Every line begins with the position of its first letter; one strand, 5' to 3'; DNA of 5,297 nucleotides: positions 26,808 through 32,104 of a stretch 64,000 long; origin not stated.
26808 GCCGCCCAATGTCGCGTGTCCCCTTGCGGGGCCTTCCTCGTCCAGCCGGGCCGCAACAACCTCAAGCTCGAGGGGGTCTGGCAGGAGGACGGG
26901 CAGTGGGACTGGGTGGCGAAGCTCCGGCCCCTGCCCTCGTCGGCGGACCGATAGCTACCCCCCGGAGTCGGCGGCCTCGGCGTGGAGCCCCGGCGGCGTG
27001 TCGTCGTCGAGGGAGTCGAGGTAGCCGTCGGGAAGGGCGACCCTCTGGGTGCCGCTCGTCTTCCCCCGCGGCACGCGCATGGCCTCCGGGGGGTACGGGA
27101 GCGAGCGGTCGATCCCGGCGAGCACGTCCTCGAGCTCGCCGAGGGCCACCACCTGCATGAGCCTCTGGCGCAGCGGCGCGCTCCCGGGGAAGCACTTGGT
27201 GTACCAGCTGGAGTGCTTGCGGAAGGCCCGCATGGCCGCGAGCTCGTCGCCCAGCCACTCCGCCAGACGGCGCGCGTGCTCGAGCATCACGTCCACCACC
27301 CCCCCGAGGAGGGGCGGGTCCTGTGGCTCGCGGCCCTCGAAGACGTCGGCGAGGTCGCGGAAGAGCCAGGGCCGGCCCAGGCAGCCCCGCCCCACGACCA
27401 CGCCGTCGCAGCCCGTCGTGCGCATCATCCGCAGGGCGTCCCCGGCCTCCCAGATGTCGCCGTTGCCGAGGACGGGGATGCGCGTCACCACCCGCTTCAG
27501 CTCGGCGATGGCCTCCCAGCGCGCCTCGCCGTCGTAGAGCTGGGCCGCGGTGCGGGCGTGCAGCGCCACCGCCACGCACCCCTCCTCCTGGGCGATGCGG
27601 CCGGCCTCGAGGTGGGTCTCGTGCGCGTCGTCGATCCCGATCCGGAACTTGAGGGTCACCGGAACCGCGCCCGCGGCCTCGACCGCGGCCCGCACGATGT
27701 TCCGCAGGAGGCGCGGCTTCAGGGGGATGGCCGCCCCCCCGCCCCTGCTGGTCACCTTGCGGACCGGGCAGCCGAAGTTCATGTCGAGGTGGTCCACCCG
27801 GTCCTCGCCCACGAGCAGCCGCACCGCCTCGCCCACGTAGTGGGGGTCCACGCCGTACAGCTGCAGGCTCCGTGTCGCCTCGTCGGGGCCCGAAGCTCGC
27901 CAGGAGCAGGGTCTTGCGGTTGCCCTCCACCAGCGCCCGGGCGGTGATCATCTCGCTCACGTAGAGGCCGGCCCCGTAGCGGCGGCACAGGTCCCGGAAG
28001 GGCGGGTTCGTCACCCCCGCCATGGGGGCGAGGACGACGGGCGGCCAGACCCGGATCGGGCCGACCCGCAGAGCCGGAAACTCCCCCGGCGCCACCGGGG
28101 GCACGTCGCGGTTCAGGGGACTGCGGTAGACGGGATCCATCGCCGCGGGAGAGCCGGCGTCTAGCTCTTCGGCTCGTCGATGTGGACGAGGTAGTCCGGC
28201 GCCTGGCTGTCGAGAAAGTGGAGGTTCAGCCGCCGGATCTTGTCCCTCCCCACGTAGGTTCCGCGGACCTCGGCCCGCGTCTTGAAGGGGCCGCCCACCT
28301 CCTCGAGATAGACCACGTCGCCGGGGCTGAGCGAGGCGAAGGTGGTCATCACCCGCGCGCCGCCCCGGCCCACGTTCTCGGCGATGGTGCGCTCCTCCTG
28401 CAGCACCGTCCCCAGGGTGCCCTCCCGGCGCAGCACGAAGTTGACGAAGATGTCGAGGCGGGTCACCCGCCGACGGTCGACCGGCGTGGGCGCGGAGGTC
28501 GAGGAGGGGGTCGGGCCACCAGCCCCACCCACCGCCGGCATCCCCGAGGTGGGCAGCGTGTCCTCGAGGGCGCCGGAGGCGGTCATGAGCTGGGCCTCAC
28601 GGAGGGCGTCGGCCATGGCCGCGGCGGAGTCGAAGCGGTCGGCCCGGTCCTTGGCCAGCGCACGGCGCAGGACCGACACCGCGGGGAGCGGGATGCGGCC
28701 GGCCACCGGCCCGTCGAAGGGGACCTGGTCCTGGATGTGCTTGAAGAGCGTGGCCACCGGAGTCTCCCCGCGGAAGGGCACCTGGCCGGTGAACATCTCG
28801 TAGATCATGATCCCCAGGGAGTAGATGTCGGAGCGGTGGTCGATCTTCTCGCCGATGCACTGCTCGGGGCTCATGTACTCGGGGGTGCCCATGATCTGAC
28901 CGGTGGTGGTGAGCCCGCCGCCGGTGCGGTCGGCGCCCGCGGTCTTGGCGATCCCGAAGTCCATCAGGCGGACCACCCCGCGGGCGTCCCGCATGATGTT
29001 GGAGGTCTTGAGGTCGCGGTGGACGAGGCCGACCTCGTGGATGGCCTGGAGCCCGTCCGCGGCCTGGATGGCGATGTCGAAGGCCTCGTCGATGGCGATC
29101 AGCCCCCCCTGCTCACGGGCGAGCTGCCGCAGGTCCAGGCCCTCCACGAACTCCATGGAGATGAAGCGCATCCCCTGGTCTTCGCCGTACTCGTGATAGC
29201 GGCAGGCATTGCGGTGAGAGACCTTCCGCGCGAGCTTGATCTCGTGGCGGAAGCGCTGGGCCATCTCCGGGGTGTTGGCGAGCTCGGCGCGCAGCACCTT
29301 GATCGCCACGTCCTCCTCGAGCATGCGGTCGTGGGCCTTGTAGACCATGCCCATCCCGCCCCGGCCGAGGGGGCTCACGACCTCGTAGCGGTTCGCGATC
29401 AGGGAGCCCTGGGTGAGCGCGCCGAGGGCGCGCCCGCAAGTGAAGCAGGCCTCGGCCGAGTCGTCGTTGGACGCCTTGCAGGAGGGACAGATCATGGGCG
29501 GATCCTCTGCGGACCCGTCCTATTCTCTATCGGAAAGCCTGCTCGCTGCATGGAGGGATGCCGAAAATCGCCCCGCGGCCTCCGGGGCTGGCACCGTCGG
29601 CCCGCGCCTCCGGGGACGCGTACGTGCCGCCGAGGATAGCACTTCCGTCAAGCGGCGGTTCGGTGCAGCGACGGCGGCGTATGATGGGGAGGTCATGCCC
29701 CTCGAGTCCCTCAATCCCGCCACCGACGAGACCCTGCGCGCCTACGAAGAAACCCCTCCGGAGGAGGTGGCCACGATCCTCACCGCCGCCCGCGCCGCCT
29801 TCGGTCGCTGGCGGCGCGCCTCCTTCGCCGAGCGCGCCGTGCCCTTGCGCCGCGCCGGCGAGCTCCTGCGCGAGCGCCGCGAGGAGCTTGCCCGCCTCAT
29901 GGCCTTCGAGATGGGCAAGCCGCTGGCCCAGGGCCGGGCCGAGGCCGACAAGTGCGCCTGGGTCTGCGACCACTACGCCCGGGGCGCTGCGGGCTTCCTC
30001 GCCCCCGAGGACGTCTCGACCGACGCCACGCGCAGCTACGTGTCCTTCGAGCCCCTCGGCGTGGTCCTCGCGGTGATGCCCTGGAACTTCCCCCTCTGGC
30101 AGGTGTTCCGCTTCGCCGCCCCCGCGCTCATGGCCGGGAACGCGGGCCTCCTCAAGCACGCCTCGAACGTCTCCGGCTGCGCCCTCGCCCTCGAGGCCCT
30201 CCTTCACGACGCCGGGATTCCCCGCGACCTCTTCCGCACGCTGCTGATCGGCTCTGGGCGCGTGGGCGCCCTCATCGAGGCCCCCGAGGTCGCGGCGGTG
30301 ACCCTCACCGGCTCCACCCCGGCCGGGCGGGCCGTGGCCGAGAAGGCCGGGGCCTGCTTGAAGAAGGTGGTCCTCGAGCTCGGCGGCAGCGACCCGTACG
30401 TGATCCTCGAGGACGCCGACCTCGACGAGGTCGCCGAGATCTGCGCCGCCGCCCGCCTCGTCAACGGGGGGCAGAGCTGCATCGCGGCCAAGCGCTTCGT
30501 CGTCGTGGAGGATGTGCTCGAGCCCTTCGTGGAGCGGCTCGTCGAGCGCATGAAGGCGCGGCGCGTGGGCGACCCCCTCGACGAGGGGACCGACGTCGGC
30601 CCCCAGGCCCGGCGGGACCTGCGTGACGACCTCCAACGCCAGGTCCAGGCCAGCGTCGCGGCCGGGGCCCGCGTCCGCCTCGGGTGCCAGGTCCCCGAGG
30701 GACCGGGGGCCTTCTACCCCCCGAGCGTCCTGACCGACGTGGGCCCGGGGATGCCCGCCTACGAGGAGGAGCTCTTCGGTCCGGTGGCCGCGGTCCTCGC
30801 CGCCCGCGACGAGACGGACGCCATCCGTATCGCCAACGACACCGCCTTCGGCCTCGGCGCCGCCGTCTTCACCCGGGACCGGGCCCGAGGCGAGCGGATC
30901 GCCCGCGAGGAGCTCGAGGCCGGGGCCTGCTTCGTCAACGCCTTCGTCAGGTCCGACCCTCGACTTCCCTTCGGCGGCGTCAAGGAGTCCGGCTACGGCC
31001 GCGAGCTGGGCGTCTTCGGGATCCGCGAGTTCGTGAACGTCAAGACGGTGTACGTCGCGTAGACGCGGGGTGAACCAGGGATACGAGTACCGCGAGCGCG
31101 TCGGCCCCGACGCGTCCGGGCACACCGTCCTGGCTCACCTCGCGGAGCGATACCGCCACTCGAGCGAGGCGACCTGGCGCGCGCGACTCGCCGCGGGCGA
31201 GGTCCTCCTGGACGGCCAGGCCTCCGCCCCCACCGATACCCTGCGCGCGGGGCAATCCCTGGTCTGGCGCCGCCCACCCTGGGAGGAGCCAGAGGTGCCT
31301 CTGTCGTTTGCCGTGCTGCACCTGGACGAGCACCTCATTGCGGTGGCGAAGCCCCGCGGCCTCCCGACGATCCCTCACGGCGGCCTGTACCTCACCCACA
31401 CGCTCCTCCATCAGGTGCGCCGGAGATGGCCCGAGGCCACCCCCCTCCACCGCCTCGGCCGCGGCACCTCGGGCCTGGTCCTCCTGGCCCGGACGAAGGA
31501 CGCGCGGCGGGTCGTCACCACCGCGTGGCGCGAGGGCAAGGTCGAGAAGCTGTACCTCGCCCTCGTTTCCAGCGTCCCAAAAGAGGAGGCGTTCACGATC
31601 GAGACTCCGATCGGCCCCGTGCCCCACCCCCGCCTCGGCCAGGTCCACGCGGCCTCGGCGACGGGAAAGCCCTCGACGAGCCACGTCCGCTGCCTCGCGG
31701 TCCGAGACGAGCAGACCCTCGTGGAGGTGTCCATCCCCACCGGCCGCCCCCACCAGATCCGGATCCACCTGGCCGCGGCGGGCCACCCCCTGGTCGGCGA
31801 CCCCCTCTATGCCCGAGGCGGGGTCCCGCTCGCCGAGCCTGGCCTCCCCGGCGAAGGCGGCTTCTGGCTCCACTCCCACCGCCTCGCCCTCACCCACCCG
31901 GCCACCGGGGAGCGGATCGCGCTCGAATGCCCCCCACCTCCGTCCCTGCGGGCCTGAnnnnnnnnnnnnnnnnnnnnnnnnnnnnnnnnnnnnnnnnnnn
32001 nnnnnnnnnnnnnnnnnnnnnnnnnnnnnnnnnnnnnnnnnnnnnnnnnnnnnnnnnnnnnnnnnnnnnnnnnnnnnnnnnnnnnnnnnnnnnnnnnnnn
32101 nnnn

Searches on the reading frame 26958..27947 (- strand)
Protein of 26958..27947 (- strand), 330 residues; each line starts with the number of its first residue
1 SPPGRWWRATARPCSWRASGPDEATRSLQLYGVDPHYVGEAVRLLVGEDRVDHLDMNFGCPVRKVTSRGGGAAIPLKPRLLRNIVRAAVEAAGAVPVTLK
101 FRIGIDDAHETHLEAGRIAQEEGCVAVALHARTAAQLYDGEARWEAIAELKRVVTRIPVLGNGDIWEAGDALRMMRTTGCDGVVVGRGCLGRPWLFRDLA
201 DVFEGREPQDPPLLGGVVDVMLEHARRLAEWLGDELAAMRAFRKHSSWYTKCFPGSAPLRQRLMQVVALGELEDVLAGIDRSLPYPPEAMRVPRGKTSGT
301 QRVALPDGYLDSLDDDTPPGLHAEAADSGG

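Call 40: search_protein_families(library=pfam, proteins=[window:26958-27947:-], max_evalue=0.00001)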
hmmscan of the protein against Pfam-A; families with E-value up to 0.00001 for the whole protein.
window:26958-27947:- (330 aa): 1 family
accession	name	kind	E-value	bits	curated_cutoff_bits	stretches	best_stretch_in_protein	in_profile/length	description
PF01207.24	Dus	-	8.4e-70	235.8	20.4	1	23-275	53-301/311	Dihydrouridine synthase (Dus)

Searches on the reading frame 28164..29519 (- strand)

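Call 24: search_protein_families(library=pfam, proteins=[window:28164-29519:-], max_evalue=0.00001)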
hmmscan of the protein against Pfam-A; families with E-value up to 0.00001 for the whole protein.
window:28164-29519:- (452 aa): 3 families
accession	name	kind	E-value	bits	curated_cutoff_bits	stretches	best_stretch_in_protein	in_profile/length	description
PF00069.31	Pkinase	-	2.8e-50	171.6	31.7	1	45-302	1-258/263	Protein kinase domain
PF07714.23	PK_Tyr_Ser-Thr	-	9.3e-34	117.3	23.1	1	48-269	4-224/258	Protein tyrosine and serine/threonine kinase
PF03109.22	ABC1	-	1.5e-06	28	22.9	0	117-193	142-216/244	ABC1 atypical kinase-like domain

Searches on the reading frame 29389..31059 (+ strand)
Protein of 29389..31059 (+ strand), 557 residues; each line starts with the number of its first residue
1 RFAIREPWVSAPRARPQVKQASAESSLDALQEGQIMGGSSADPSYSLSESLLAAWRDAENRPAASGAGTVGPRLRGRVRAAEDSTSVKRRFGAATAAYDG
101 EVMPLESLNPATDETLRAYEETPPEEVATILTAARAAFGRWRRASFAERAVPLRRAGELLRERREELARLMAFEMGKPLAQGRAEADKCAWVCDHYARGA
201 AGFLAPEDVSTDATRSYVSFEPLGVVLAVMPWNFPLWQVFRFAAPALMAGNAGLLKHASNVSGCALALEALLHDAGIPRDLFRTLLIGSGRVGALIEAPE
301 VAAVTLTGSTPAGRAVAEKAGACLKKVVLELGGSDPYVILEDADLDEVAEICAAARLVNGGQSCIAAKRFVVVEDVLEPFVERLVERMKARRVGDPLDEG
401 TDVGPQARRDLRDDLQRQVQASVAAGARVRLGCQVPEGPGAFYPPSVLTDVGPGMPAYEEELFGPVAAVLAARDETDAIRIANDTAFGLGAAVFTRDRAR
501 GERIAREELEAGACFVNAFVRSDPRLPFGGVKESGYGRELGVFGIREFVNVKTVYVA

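Call 40: search_protein_families(library=pfam, proteins=[window:29389-31059:+], max_evalue=0.00001)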
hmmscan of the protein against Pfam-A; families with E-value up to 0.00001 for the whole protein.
window:29389-31059:+ (557 aa): 1 family
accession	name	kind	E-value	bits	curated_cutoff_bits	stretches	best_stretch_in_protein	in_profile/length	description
PF00171.27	Aldedh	-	4.5e-132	441.3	23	1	105-554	9-461/461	Aldehyde dehydrogenase family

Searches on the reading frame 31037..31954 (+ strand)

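Call 40: search_protein_families(library=pfam, proteins=[window:31037-31954:+], max_evalue=0.00001)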
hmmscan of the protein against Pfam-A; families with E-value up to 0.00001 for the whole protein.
window:31037-31954:+ (306 aa): 1 family
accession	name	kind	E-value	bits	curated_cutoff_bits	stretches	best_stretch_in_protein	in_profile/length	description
PF00849.27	PseudoU_synth_2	-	4.4e-27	95.6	26.8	1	99-247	1-152/152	RNA pseudouridylate synthase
